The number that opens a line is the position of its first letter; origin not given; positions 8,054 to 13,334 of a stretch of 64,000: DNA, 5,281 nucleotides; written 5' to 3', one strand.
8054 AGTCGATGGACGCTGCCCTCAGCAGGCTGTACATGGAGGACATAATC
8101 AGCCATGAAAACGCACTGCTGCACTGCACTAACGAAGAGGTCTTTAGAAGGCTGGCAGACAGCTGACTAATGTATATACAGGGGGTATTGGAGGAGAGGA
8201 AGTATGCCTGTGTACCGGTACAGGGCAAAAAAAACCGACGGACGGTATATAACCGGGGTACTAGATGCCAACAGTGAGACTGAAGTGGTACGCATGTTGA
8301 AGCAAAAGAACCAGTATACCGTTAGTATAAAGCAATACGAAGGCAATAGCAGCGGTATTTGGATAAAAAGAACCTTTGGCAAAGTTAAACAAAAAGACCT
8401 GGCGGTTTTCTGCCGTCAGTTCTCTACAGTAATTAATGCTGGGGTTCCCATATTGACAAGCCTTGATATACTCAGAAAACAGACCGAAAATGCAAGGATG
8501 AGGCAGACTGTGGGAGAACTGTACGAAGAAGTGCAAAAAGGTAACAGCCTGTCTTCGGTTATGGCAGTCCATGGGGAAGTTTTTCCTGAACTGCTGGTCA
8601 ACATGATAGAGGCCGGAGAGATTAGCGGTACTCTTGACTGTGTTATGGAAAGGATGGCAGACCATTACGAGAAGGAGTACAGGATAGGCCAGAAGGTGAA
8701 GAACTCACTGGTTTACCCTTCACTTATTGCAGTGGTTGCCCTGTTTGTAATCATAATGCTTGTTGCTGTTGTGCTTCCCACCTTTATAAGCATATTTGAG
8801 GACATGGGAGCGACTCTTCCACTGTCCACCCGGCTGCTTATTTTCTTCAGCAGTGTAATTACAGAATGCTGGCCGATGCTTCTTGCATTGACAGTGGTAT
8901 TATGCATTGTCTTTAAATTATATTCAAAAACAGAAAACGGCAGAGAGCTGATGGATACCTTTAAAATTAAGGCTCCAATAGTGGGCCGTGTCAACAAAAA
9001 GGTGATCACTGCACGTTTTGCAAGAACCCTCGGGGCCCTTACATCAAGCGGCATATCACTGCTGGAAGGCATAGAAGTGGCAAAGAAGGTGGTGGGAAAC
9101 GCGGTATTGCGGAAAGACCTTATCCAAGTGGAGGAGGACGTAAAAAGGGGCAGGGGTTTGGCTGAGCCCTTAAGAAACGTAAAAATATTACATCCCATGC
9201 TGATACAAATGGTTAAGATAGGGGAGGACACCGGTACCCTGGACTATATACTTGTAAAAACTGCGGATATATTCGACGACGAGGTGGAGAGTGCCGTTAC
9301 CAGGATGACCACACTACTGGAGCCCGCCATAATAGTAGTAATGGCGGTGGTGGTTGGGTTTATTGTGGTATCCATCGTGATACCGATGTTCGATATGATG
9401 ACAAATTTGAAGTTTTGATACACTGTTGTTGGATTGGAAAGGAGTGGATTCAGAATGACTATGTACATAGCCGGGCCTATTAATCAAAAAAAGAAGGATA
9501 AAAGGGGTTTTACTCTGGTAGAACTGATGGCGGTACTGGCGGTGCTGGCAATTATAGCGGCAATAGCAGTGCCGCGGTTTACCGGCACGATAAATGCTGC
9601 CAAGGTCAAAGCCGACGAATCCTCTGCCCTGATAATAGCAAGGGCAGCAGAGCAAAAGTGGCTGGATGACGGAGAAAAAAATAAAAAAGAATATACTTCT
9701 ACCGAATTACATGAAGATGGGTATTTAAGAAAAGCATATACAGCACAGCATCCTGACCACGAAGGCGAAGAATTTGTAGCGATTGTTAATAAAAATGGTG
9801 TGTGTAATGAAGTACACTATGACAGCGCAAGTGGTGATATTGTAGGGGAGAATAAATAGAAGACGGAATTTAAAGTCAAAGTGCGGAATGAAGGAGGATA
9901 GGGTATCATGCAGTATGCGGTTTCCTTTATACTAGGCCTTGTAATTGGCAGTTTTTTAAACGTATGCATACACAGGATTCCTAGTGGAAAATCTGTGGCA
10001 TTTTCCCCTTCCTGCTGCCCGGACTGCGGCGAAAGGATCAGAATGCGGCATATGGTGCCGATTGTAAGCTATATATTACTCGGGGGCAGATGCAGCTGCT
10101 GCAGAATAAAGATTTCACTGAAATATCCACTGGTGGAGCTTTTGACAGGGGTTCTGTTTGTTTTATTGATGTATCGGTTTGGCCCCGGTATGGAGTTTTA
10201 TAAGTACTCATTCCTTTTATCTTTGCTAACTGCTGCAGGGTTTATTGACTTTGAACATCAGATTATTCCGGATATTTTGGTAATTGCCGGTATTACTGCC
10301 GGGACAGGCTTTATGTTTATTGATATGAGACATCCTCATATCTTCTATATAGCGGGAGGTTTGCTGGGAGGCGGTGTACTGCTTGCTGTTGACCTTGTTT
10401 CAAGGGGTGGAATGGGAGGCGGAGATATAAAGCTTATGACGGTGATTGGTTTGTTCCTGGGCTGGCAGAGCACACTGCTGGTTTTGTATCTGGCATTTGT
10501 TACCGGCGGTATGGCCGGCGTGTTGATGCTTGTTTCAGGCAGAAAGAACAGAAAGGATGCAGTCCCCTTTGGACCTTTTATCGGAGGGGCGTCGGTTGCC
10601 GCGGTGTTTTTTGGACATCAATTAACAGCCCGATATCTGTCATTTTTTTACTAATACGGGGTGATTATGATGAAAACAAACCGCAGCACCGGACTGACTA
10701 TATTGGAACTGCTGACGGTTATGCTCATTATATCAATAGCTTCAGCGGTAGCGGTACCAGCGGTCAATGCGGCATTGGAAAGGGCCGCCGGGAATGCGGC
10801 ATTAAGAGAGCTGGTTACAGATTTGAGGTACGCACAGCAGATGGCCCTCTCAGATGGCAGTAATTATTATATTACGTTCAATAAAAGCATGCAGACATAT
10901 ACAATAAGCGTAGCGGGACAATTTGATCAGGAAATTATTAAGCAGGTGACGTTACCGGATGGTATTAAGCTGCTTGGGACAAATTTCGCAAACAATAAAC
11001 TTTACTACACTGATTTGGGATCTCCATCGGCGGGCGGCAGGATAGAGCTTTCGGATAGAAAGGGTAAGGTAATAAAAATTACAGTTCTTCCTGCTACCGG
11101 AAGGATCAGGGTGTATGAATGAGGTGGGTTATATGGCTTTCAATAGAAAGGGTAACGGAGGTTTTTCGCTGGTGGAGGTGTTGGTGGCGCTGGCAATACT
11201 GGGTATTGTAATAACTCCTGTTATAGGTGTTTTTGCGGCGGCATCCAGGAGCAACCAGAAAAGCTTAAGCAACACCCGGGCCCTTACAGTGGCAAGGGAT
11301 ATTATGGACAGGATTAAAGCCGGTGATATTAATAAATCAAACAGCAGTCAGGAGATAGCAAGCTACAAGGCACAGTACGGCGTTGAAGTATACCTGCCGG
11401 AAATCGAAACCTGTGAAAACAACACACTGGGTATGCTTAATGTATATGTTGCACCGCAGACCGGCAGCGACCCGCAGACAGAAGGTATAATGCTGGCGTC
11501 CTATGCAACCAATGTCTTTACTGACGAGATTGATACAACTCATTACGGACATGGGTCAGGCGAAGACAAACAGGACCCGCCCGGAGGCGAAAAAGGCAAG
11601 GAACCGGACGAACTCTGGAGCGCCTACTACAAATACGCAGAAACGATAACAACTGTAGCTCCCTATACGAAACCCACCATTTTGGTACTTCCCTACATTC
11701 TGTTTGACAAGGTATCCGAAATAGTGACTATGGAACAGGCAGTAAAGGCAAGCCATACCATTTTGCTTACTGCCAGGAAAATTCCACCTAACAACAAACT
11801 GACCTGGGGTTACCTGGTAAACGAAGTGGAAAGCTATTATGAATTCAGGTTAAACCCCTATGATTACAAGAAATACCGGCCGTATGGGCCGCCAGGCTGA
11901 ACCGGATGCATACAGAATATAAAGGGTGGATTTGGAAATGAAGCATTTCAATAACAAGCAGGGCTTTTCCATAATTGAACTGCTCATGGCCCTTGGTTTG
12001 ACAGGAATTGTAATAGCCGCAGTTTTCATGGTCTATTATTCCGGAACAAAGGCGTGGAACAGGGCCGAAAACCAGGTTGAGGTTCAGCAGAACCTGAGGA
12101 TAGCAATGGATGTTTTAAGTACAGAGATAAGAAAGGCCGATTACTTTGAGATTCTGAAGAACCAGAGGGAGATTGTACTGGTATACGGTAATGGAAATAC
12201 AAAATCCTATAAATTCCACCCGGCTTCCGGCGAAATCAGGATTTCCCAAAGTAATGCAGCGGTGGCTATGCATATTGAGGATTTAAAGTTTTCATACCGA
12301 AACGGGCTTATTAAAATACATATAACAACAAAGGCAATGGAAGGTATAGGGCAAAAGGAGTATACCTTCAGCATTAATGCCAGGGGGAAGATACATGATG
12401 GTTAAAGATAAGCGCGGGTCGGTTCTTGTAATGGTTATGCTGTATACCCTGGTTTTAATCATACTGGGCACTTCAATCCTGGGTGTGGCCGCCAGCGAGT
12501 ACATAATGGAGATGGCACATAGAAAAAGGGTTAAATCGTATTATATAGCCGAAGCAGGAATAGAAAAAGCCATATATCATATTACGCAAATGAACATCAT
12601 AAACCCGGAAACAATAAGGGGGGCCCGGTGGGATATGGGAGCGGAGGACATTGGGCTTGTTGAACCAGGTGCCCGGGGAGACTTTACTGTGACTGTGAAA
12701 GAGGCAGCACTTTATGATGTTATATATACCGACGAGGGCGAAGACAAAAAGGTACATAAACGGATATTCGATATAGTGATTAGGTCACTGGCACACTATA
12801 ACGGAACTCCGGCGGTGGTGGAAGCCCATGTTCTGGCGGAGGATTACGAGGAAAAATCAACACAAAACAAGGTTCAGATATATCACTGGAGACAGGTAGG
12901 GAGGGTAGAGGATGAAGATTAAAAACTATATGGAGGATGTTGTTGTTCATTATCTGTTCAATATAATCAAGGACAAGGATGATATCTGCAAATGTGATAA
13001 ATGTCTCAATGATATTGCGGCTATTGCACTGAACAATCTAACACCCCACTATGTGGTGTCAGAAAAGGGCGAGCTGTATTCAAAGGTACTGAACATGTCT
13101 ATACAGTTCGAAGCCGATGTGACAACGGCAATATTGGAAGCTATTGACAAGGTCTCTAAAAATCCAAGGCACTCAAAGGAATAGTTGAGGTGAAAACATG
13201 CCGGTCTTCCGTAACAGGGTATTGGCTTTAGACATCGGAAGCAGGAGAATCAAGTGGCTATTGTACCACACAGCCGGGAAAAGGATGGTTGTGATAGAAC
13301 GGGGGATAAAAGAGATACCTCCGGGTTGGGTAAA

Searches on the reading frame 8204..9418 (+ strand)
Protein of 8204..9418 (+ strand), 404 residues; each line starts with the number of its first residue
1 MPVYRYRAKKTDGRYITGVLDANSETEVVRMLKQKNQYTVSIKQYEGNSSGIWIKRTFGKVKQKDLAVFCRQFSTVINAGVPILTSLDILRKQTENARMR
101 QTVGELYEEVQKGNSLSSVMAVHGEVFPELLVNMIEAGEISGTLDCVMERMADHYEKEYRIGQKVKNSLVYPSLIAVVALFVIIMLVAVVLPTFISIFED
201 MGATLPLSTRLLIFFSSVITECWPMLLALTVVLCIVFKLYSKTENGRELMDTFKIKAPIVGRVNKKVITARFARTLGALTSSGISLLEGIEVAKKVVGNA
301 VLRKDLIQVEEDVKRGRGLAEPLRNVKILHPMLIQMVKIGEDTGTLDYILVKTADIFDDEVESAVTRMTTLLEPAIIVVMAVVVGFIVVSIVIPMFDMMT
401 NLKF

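Call 64: search_protein_families(library=pfam, proteins=[window:8204-9418:+], max_evalue=0.00001)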
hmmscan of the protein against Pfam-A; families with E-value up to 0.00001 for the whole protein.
window:8204-9418:+ (404 aa): 1 family
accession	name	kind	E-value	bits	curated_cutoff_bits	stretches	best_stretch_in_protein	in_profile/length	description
PF00482.28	T2SSF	-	2.8e-62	208.7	25.2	2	69-192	1-125/125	Type II secretion system (T2SS), protein F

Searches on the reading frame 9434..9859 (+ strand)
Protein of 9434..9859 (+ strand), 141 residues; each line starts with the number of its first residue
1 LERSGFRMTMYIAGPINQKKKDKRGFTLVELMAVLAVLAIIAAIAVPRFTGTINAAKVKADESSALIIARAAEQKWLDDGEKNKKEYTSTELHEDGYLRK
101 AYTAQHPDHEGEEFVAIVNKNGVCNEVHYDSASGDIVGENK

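Call 34: search_protein_families(library=pfam, proteins=[window:9434-9859:+], max_evalue=0.01)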
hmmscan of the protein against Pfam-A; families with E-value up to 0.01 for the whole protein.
window:9434-9859:+ (141 aa): 1 family
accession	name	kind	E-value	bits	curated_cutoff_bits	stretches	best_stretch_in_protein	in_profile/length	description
PF07963.17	N_methyl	-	1.9e-09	37.1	21.2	1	21-46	2-27/27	Prokaryotic N-terminal methylation motif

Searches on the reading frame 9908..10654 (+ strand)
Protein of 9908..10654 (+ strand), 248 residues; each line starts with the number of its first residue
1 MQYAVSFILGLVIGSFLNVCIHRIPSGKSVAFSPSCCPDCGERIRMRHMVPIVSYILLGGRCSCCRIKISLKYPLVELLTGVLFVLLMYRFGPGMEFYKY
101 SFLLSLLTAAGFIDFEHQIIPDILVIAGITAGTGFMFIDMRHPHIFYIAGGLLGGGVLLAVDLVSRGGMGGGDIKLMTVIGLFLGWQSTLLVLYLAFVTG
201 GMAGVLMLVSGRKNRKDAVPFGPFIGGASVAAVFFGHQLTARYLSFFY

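Call 64: search_protein_families(library=pfam, proteins=[window:9908-10654:+], max_evalue=0.00001)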
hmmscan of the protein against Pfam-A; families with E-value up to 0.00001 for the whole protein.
window:9908-10654:+ (248 aa): 2 families
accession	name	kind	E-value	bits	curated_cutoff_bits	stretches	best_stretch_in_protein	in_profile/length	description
PF06750.18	A24_N_bact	-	1.8e-32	111.7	23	1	8-91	1-84/84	Bacterial Peptidase A24 N-terminal domain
PF01478.23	Peptidase_A24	-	1.2e-17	64.7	26.5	1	102-204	2-103/104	Type IV leader peptidase family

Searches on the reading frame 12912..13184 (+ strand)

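Call 34: search_protein_families(library=pfam, proteins=[window:12912-13184:+], max_evalue=0.01)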
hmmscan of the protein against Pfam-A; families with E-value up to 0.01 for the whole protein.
window:12912-13184:+ (90 aa): 1 family
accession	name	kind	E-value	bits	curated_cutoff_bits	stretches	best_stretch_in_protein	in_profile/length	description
PF10719.14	ComFB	-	1.9e-26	92.4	25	1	4-85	1-83/83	Late competence development protein ComFB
